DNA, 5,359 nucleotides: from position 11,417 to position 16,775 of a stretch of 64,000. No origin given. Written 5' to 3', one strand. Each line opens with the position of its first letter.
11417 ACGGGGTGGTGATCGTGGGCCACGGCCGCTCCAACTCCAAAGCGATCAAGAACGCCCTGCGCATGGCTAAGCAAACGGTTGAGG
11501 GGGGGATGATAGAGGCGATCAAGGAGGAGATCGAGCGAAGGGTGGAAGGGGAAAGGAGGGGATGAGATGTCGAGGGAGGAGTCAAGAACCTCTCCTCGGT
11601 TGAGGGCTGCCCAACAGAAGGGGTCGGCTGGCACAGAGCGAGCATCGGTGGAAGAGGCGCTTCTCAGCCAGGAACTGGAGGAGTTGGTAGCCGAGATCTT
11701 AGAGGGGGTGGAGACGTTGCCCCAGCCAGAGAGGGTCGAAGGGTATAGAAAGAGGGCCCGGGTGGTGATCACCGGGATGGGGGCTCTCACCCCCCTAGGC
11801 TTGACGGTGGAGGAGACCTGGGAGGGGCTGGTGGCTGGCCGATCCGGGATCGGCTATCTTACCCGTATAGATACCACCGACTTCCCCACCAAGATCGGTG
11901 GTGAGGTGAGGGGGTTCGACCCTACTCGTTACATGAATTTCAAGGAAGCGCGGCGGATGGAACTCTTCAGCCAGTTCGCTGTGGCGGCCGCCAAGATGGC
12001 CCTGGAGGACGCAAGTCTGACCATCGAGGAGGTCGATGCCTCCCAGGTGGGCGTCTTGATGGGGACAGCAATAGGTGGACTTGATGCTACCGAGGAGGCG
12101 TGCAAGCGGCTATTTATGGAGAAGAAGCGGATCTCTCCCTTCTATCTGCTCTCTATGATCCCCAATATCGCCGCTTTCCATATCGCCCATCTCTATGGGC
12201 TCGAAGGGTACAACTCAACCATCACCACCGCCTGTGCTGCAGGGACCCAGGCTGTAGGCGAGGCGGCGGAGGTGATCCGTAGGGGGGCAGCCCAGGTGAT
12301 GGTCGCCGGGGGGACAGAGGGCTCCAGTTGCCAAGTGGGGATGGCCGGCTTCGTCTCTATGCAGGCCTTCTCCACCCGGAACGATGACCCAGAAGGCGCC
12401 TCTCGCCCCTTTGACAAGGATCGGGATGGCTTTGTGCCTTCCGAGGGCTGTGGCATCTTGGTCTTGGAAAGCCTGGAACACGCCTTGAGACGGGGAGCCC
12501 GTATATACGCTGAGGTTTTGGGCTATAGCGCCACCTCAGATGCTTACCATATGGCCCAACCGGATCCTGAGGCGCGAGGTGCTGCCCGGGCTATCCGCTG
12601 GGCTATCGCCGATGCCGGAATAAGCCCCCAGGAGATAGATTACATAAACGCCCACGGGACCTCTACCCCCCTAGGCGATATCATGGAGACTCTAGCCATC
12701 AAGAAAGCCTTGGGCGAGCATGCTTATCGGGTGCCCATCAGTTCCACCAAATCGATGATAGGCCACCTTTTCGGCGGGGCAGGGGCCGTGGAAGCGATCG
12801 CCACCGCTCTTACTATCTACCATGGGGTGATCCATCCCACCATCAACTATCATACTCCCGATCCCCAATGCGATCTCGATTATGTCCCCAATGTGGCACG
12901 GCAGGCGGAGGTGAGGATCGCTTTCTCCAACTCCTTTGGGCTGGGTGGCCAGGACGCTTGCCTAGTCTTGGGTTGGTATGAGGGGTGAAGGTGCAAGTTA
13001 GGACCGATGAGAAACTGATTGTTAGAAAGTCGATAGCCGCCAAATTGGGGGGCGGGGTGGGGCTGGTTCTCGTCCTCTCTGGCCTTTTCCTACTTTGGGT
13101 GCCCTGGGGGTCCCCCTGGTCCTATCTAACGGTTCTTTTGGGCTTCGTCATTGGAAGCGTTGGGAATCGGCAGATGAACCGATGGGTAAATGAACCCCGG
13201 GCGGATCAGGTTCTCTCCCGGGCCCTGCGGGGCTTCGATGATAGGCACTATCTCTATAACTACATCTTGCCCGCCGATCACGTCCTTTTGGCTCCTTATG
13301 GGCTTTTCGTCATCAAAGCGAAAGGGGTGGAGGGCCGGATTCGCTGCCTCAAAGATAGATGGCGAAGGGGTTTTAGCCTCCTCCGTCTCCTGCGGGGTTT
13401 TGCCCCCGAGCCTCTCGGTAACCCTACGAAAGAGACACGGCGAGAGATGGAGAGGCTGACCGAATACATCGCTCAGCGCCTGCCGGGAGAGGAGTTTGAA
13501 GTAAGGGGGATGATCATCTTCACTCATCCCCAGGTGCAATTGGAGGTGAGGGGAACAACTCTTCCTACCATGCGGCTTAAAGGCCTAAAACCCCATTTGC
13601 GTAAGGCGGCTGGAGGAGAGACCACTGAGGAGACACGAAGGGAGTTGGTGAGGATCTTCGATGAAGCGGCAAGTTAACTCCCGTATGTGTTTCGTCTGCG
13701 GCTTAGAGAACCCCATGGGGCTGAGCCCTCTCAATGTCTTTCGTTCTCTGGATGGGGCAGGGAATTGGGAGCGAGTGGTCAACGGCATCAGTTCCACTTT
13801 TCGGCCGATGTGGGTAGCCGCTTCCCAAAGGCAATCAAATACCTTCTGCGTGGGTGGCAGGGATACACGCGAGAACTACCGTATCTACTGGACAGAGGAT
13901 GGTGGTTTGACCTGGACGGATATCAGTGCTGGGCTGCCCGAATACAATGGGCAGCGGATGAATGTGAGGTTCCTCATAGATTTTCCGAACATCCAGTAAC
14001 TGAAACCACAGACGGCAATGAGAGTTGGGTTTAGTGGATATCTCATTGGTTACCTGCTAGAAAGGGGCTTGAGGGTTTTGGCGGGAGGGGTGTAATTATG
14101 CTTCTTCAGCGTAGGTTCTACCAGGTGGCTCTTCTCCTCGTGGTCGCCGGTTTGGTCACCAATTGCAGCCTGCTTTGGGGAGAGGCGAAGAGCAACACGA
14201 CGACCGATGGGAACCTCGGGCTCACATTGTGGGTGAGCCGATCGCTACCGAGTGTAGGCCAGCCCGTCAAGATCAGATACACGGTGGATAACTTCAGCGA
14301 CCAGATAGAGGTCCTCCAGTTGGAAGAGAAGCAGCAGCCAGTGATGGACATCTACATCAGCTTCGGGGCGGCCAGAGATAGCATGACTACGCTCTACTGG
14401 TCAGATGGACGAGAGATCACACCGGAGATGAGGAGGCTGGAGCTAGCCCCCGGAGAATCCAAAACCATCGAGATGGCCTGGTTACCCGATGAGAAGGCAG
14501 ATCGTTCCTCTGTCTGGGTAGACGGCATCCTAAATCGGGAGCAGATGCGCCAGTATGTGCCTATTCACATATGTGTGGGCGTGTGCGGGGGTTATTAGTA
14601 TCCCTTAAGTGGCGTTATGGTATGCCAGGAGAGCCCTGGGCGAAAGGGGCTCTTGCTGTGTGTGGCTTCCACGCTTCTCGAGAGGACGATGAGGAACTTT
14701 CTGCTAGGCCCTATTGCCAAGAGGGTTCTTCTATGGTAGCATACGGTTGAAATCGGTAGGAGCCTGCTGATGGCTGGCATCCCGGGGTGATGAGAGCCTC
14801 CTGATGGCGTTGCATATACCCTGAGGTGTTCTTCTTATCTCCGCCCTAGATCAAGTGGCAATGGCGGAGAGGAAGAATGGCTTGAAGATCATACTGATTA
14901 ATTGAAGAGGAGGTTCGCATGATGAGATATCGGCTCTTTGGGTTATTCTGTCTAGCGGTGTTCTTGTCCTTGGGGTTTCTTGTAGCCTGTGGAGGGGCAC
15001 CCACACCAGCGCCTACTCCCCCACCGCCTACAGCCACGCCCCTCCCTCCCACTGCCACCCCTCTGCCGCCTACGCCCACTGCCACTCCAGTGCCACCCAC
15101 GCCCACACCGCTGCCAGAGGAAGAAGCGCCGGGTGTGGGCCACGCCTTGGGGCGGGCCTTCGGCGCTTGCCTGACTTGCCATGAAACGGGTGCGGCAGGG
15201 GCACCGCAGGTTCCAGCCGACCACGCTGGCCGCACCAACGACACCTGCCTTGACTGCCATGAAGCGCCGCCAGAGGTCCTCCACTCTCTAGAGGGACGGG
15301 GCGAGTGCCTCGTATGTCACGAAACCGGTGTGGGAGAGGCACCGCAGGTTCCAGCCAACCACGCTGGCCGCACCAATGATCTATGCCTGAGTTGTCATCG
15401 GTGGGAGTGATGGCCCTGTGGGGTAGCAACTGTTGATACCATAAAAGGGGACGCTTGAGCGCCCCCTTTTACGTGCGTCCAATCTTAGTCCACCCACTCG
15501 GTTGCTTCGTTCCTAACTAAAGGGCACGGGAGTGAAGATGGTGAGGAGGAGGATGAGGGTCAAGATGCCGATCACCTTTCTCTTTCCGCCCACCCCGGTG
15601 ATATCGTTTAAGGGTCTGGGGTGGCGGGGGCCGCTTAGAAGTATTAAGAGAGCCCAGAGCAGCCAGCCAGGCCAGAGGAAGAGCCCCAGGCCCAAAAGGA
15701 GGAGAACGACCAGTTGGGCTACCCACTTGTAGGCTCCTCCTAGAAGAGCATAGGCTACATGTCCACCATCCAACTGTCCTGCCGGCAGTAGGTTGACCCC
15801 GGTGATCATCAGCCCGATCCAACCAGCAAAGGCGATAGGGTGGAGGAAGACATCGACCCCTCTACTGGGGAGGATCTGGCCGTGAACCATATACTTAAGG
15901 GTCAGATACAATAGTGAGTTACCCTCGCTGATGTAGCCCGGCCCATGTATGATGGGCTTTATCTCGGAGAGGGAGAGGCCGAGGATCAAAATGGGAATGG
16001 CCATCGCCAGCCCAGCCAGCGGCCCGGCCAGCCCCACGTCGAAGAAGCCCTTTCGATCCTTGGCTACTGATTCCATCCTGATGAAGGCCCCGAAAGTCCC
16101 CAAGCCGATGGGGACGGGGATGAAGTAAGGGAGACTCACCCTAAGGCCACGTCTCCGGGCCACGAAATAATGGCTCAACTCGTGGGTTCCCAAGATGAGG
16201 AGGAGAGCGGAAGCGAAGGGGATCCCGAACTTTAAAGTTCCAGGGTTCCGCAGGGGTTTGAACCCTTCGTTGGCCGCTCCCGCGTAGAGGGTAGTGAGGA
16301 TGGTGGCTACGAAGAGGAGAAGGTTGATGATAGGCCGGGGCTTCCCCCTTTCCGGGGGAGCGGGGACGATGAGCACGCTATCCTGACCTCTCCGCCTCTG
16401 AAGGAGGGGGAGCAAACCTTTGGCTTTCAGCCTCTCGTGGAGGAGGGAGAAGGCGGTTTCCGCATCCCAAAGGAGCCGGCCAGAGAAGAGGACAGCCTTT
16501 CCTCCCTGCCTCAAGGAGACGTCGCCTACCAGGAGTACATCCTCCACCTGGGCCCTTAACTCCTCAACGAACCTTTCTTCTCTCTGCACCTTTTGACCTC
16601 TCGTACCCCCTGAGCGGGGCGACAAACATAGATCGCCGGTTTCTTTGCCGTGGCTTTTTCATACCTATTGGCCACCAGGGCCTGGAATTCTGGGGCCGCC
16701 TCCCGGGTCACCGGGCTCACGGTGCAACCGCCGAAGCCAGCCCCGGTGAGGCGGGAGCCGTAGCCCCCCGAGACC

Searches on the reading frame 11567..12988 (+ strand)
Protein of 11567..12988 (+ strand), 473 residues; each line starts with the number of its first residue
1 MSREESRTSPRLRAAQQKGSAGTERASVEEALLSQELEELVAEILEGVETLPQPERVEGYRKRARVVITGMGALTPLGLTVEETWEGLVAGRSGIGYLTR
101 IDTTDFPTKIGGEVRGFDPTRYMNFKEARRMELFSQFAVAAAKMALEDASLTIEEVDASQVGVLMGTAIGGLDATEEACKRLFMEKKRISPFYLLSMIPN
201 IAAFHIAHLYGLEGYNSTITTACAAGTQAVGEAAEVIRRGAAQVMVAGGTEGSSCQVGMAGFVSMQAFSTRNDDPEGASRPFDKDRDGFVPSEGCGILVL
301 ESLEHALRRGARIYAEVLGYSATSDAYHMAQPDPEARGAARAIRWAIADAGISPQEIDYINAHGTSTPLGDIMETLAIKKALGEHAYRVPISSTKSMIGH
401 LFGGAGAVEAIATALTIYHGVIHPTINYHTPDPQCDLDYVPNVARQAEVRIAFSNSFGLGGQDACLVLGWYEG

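Call 59: search_protein_families(library=pfam, proteins=[window:11567-12988:+], max_evalue=0.0001)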
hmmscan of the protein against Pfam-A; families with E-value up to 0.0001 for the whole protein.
window:11567-12988:+ (473 aa): 3 families
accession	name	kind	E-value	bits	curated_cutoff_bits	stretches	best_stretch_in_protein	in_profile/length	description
PF00109.32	ketoacyl-synt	-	6.5e-57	193.4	20.8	1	65-306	3-252/252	Beta-ketoacyl synthase, N-terminal domain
PF02801.28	Ketoacyl-synt_C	-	1e-41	142.1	20.8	1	314-428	1-118/119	Beta-ketoacyl synthase, C-terminal domain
PF00108.29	Thiolase_N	-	1.4e-07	31.6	26.4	1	206-254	66-116/260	Thiolase, N-terminal domain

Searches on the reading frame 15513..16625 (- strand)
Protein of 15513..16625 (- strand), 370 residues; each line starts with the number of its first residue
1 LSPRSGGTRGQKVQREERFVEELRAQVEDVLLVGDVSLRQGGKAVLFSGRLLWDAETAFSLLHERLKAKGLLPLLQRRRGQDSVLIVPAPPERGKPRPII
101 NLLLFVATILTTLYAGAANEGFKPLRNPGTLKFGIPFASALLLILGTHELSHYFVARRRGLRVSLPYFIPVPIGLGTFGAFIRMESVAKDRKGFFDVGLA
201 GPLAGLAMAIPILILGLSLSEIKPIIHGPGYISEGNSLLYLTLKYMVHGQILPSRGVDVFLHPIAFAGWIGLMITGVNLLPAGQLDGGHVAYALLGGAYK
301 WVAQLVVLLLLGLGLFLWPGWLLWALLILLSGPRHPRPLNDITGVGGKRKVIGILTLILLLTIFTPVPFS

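Call 59: search_protein_families(library=pfam, proteins=[window:15513-16625:-], max_evalue=0.0001)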
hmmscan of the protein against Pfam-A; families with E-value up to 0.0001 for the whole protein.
window:15513-16625:- (370 aa): 1 family
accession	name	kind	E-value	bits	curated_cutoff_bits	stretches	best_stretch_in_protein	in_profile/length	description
PF02163.28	Peptidase_M50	-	3.7e-21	75.9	27.2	1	137-297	2-196/221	Peptidase family M50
